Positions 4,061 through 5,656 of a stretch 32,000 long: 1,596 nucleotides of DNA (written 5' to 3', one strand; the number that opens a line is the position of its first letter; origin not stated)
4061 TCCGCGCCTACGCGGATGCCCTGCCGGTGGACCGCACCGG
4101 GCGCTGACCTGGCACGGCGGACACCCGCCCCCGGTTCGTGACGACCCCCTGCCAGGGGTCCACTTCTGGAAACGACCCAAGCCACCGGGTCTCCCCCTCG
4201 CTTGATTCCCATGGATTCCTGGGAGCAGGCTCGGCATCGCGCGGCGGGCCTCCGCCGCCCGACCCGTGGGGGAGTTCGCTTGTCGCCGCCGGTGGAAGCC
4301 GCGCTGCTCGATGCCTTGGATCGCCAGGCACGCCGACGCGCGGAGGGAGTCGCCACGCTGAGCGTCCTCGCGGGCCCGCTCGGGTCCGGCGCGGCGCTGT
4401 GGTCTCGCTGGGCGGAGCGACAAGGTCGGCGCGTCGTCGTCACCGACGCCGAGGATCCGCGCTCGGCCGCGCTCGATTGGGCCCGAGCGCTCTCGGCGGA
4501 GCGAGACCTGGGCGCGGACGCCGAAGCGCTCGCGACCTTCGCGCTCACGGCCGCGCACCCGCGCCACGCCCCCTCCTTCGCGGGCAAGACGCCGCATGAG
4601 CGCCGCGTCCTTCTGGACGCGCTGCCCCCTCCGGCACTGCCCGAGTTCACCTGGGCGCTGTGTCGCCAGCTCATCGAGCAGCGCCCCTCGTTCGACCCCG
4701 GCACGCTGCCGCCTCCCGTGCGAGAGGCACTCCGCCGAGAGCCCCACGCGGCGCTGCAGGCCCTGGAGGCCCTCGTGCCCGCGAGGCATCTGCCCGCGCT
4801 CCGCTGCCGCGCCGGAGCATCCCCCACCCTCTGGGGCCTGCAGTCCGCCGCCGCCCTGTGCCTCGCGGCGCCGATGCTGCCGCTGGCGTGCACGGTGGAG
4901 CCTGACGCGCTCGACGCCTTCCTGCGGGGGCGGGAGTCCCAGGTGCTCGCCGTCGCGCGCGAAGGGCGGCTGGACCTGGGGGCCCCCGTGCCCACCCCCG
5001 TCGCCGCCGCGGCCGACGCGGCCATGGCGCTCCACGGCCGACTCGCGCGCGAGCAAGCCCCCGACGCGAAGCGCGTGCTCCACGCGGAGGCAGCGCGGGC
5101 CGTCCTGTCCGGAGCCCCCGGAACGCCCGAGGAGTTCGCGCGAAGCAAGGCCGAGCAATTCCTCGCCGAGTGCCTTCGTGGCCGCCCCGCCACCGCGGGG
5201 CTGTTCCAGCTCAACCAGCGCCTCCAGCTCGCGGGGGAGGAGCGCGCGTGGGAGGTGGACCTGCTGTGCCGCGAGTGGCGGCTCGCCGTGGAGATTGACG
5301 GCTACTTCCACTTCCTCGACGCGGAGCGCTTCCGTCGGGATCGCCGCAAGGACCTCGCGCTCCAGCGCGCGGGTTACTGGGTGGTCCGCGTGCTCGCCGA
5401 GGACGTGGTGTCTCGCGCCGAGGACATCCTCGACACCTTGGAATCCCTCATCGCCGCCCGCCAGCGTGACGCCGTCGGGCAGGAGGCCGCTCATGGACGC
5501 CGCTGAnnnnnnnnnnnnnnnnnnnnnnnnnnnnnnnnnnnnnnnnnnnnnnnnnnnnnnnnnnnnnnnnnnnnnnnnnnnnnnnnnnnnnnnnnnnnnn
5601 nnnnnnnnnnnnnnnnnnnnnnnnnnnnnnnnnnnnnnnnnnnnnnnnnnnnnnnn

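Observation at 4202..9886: Three-gene operon (DUF559/Vsr-like nuclease protein, orphan protein, dual P-loop HerA-like ATPase): candidate uncharacterised defence or DNA-processing system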

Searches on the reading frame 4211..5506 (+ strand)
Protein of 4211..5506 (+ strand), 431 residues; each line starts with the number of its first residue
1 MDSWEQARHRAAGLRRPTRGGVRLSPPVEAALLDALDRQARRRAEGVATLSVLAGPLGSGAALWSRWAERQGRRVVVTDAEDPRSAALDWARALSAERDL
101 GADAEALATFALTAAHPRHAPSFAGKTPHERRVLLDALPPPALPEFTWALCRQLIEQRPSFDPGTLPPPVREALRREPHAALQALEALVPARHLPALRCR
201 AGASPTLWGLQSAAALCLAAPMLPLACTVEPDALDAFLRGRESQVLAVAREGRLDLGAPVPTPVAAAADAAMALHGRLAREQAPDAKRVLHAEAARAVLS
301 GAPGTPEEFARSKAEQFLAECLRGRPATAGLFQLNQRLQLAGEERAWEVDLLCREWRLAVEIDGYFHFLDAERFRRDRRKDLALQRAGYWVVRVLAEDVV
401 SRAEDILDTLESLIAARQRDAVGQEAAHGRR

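Call 6: search_protein_families(library=pfam, proteins=[window:4211-5506:+], max_evalue=1)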
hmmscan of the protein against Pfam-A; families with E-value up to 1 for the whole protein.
window:4211-5506:+ (431 aa): 2 families
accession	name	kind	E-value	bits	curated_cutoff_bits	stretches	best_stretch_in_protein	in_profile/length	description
PF04480.18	DUF559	-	1.8e-07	31.4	20.6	1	348-411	45-105/109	Protein of unknown function (DUF559)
PF18741.7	MTES_1575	-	1.7e-05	25.2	38.2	1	346-412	24-94/96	REase_MTES_1575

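Call 7: search_protein_families(library=padloc, proteins=[window:4211-5506:+], max_evalue=1)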
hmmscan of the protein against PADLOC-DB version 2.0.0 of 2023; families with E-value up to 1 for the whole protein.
window:4211-5506:+ (431 aa): 0 families

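Call 8: search_protein_families(library=ncbifam, proteins=[window:4211-5506:+], max_evalue=1)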
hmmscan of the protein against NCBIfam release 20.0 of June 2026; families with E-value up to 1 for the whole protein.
window:4211-5506:+ (431 aa): 1 family
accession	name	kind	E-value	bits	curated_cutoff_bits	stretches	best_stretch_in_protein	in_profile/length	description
NF053557.1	DdfA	equivalog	0.014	15.2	70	1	215-244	12-41/67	DdfA family disk-determining factor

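Call 10: search_solved_structures(query=window:4211-5506:+, max_evalue=1)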
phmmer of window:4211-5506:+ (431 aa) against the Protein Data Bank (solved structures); distinct sequences matched with E-value up to 1: 4.
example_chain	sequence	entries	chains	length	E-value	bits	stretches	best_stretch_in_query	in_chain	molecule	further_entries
3h78_A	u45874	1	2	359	0.1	15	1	179-247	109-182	PQS biosynthetic enzyme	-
7p37_A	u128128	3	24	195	0.18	14.2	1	279-342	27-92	Transcriptional repressor NrdR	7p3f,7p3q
3h76_A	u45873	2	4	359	0.37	13.2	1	179-247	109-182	PQS biosynthetic enzyme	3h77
2c1d_B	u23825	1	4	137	0.74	12.2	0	287-323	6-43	SOXX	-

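Call 21: find_homologous_proteins(query=window:4211-5506:+)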
Query window:4211-5506:+ (431 aa): 221 proteins with E <= 0.001 among 8000 candidates; the best 120 are listed.
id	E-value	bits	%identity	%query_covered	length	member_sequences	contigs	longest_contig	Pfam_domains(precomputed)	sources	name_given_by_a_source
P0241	6.5e-256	867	99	95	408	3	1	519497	PF04480.19,PF18741.8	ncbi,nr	ncbi:restriction endonuclease [Corallococcus sp. H22C18031201]|nr:restriction endonuclease [Coralloc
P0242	3.2e-133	463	61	94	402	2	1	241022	PF04480.19,PF18741.8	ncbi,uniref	ncbi:DUF559 domain-containing protein [Corallococcus sp. RDP092CA]|uniref:DUF559 domain-containing p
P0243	4.3e-127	443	58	94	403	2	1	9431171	PF04480.19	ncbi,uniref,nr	ncbi:endonuclease domain-containing protein [Corallococcus sp. EGB]|uniref:endonuclease domain-conta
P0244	8.3e-126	439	58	95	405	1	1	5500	PF04480.19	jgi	jgi:very-short-patch-repair endonuclease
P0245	1.2e-124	435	59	92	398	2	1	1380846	-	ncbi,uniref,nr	ncbi:endonuclease domain-containing protein [Corallococcus sp. Z5C101001]|uniref:endonuclease domain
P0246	1.6e-124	434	64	83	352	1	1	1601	PF04480.19,PF18741.8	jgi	jgi:very-short-patch-repair endonuclease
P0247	3.0e-124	434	58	94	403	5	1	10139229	PF04480.19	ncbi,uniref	ncbi:endonuclease domain-containing protein [Corallococcus exercitus]|uniref:endonuclease domain-con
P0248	1.0e-123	432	60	92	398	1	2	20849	PF04480.19,PF18741.8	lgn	-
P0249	1.0e-121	425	57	93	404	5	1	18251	PF04480.19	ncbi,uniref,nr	ncbi:DUF559 domain-containing protein [Corallococcus sp. CA053C]|uniref:endonuclease domain-containi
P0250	1.5e-121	425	58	94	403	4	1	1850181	PF04480.19,PF18741.8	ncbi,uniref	ncbi:endonuclease domain-containing protein [Corallococcus caeni]|uniref:endonuclease domain-contain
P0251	3.3e-121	424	57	94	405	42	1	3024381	PF04480.19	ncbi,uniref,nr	ncbi:DUF559 domain-containing protein [Corallococcus exiguus]|uniref:endonuclease domain-containing 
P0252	9.8e-120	419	57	91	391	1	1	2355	PF04480.19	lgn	-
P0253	3.3e-119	417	58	92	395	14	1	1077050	PF04480.19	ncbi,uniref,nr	ncbi:endonuclease domain-containing protein [Corallococcus soli]|uniref:endonuclease domain-containi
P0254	2.6e-115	404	56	92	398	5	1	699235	PF04480.19,PF18741.8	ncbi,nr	ncbi:hypothetical protein KH5H1_53020 [Corallococcus caeni]|nr:hypothetical protein KH5H1_53020 [Cor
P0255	5.1e-114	400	56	92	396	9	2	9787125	PF04480.19,PF18741.8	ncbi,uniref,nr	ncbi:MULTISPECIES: DUF559 domain-containing protein [unclassified Corallococcus]|uniref:DUF559 domai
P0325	2.5e-56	210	39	94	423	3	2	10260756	PF04480.19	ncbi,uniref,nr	ncbi:endonuclease domain-containing protein [Stigmatella aurantiaca]|uniref:Conserved uncharacterize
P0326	1.1e-54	204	38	93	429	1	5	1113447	PF04480.19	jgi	jgi:very-short-patch-repair endonuclease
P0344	1.1e-40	158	37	89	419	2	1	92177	PF04480.19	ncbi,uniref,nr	ncbi:DUF559 domain-containing protein [Tautonia sociabilis]|uniref:DUF559 domain-containing protein 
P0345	2.1e-40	157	37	89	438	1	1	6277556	PF04480.19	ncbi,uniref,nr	ncbi:Protein of unknown function [Singulisphaera sp. GP187]|uniref:DUF559 domain-containing protein 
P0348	5.8e-40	156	37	89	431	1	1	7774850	PF04480.19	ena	-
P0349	9.9e-40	155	37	90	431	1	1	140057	PF04480.19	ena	-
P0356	3.5e-38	150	36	89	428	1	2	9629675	PF04480.19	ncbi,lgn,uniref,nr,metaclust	ncbi:DUF559 domain-containing protein [Singulisphaera acidiphila]|uniref:DUF559 domain-containing pr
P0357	3.7e-38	150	36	88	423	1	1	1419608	PF04480.19,PF18741.8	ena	-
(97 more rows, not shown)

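Call 34: predict_structure(alignment_id=A2)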
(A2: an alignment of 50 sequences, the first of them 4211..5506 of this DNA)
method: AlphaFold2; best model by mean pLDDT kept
length: 431 residues; sequences in the alignment: 50
mean_pLDDT: 90.7   pTM: 0.68
mean pLDDT of the five models: 90.7, 89.0, 88.9, 88.4, 88.3
residues with pLDDT >= 90: 342; 70-90: 46; 50-70: 34; < 50: 9
segments of 3 or more residues with pLDDT < 50: 12-16, 429-431
pLDDT, mean of each block of 10 residues (from residue 1): 57 50 85 98 97 94 96 96 97 96 96 92 95 94 97 95 94 98 97 96 89 98 97 95 97 89 77 92 96 92 72 96 96 97 95 98 79 90 96 94 94 94 62 38
secondary structure, 60 per line:
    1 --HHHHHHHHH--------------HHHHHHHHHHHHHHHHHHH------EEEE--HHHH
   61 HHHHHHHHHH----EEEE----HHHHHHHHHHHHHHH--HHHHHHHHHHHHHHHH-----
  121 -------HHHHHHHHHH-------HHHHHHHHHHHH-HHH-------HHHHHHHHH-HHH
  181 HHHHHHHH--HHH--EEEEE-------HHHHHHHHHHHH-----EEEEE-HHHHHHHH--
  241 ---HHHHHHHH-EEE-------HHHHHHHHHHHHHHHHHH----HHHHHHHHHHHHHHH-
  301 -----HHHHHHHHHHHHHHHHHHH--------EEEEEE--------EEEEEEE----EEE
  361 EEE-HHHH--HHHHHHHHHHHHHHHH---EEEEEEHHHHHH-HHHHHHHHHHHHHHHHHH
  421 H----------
elements in order: H3-11 H26-44 E51-54 H57-70 E75-78 H83-97 H100-115 H128-137 H145-156 H168-176 H178-188 E196-200 H208-219 E225-229 H231-238 H244-251 E253-255 H263-280 H285-299 H306-324 E333-338 E347-353 E358-363 H365-368 H371-386 E390-395 H396-401 H403-421

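Call 38: fold_search(model_id=the predicted structure, library=pdb)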
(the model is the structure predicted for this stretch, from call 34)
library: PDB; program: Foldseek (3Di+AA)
matches with E <= 10: 365; with E <= 0.001: 0
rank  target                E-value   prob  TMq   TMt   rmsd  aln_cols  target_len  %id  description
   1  4oq2                  1.7e-02  1.00  0.17  0.23   8.2       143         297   20  5hmC specific restriction endonuclease PvuRTs1I (released 2014-03-12)
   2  7jgr_B                2.8e-02  0.69  0.20  0.28  18.9       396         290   12  Structure of Drosophila ORC bound to DNA (84 bp) and Cdc6 (released 2020-09-09)
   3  3hrl                  3.8e-02  1.00  0.19  0.79   3.2       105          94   21  Crystal structure of a putative endonuclease-like protein (ngo0050) from neisseria gonorrhoeae (released 2009-06-30)
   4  9g6k_Lc               3.8e-02  0.54  0.16  0.15  26.3       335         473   16  LSU structure derived from the LSU sample of the mitoribosome from T. gondii. (released 2024-12-11)
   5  9g6k_L9               6.0e-02  0.99  0.17  0.16   9.6       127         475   16  LSU structure derived from the LSU sample of the mitoribosome from T. gondii. (released 2024-12-11)
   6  4c30_D                6.3e-02  0.38  0.18  0.13  16.6       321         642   13  Crystal structure of Deinococcus radiodurans UvrD in complex with DNA, form 2 (released 2013-10-30)
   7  6z1p_AS               8.9e-02  0.93  0.17  0.11  15.8       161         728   15  Structure of the mitochondrial ribosome from Tetrahymena thermophila (released 2020-06-24)
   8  9i05_Xr               8.9e-02  0.35  0.16  0.16  26.1       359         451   12  Cryo-EM structure of the large subunit of the mitochondrial ribosome from Toxoplasma gondii (released 2025-06-11)
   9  3r3p_A                9.8e-02  1.00  0.17  0.61   5.0       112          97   17  Homing Endonuclease I-Bth0305I Catalytic Domain (released 2011-10-05)
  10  6pxl_I                1.1e-01  0.30  0.22  0.25  19.3       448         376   12  3.74 Angstroms resolution structure of HlsU with an axial-channel plug (released 2020-07-29)
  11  6pxl_C                1.1e-01  0.33  0.22  0.24  20.8       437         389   13  3.74 Angstroms resolution structure of HlsU with an axial-channel plug (released 2020-07-29)
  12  3r3p_B                1.3e-01  0.99  0.17  0.58   5.4       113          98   16  Homing Endonuclease I-Bth0305I Catalytic Domain (released 2011-10-05)
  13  7ada_A                1.4e-01  0.21  0.17  0.17  22.5       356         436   16  Crystal structure of helicase Pif1 from Thermus oshimai mutant Q164C-E409C (released 2021-04-07)
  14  6pxi_F                1.5e-01  0.21  0.20  0.22  21.9       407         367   15  The crystal structure of a singly capped HslUV complex with an axial pore plug and a HslU E257Q mutation (released 2020-07-29)
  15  9g6k_Li               1.5e-01  0.15  0.13  0.12  26.6       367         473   12  LSU structure derived from the LSU sample of the mitoribosome from T. gondii. (released 2024-12-11)
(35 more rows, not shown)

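Call 50: find_encoding_contigs(protein=P0356, flank=10000, max_places=1)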
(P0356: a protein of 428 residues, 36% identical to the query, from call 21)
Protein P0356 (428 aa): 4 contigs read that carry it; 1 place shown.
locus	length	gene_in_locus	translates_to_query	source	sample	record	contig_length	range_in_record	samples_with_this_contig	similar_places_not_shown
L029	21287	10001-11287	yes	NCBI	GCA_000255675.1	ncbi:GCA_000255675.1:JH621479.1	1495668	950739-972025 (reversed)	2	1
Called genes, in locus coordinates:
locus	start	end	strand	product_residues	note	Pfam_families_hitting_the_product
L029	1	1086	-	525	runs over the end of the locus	PF03629:SASA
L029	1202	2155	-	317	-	PF06283:ThuA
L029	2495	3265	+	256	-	PF00106:adh_short, PF08659:KR, PF13561:adh_short_C2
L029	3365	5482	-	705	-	PF02653:BPD_transp_2, PF00532:Peripla_BP_1 (weak), PF13407:Peripla_BP_4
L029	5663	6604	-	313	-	PF02653:BPD_transp_2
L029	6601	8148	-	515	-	PF00005:ABC_tran, PF13304:AAA_21 (faint), PF00005:ABC_tran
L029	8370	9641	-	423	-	PF06134:RhaA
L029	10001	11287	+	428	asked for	PF04480:DUF559 (weak)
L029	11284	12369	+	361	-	-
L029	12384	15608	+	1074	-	PF13191:AAA_16 (weak), PF25199:nSTAND_NTPase5 (faint), PF13401:AAA_22 (faint), PF01935:DUF87, PF05872:HerA_C (weak), PF10412:TrwB_AAD_bind (weak)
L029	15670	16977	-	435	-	PF00596:Aldolase_II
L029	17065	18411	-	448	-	PF06439:3keto-disac_hyd, PF20407:DUF1583_N (faint), PF06439:3keto-disac_hyd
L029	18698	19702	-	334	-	PF07963:N_methyl, PF07596:SBP_bac_10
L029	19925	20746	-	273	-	PF10670:DUF4198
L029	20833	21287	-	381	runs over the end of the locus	PF12895:ANAPC3 (weak), PF00515:TPR_1 (faint), PF07719:TPR_2 (faint), PF07721:TPR_4 (faint), PF13176:TPR_7 (faint), PF13181:TPR_8 (faint), PF14559:TPR_19, PF13432:TPR_16 (weak), +4 more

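Call 51: find_encoding_contigs(protein=P0325, flank=10000, max_places=1)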
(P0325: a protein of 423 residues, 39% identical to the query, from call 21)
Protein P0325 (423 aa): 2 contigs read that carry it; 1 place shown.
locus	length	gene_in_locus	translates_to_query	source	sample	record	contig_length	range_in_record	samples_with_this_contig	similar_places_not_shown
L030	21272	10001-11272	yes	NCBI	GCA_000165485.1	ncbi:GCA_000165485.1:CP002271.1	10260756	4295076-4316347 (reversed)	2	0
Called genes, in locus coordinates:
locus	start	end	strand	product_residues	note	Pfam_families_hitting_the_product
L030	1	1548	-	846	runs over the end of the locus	PF00270:DEAD, PF04851:ResIII, PF22527:DEXQc_Suv3, PF00271:Helicase_C (weak), PF12029:DUF3516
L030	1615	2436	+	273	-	PF00106:adh_short, PF08659:KR, PF13561:adh_short_C2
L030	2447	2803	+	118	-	-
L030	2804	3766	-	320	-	PF02423:OCD_Mu_crystall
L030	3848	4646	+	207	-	PF09536:DUF2378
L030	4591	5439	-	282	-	PF05430:Methyltransf_30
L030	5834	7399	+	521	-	PF04349:MdoG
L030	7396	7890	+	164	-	-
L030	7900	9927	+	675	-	PF00535:Glycos_transf_2, PF13506:Glyco_transf_21, PF13632:Glyco_trans_2_3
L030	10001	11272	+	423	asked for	PF04480:DUF559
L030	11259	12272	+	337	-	-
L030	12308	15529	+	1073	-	PF00004:AAA (faint), PF00005:ABC_tran (faint), PF13191:AAA_16 (weak), PF13401:AAA_22 (faint), PF05872:HerA_C (faint)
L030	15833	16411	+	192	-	-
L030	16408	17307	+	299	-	PF11876:TsiV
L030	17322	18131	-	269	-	PF02152:FolB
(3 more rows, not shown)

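Call 67: find_encoding_contigs(protein=P0345, flank=10000, max_places=1)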
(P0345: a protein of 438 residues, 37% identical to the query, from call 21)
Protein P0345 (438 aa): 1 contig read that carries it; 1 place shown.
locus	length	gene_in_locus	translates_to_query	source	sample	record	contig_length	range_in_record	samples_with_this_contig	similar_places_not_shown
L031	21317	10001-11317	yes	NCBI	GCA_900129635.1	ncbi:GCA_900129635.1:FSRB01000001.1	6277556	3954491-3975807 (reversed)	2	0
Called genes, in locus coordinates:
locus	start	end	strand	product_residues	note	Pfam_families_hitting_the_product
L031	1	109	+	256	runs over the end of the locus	PF00106:adh_short, PF08659:KR, PF13561:adh_short_C2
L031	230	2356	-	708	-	PF02653:BPD_transp_2, PF00532:Peripla_BP_1 (weak), PF13407:Peripla_BP_4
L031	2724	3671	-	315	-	PF02653:BPD_transp_2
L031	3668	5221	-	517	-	PF00005:ABC_tran, PF13304:AAA_21 (faint), PF00005:ABC_tran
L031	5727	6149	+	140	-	PF07811:TadE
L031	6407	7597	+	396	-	PF13400:Tad, PF09977:Tad_C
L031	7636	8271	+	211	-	-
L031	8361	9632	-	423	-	PF06134:RhaA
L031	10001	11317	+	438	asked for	PF04480:DUF559 (weak)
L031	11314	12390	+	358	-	-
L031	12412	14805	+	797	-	PF13191:AAA_16 (weak)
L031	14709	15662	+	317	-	-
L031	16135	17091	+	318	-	PF01548:DEDD_Tnp_IS110, PF02371:Transposase_20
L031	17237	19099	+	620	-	PF13589:HATPase_c_3 (weak)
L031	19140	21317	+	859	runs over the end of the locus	PF14559:TPR_19 (faint), PF13431:TPR_17 (faint), PF13432:TPR_16 (weak)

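Call 68: find_encoding_contigs(protein=P0344, flank=10000, max_places=1)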
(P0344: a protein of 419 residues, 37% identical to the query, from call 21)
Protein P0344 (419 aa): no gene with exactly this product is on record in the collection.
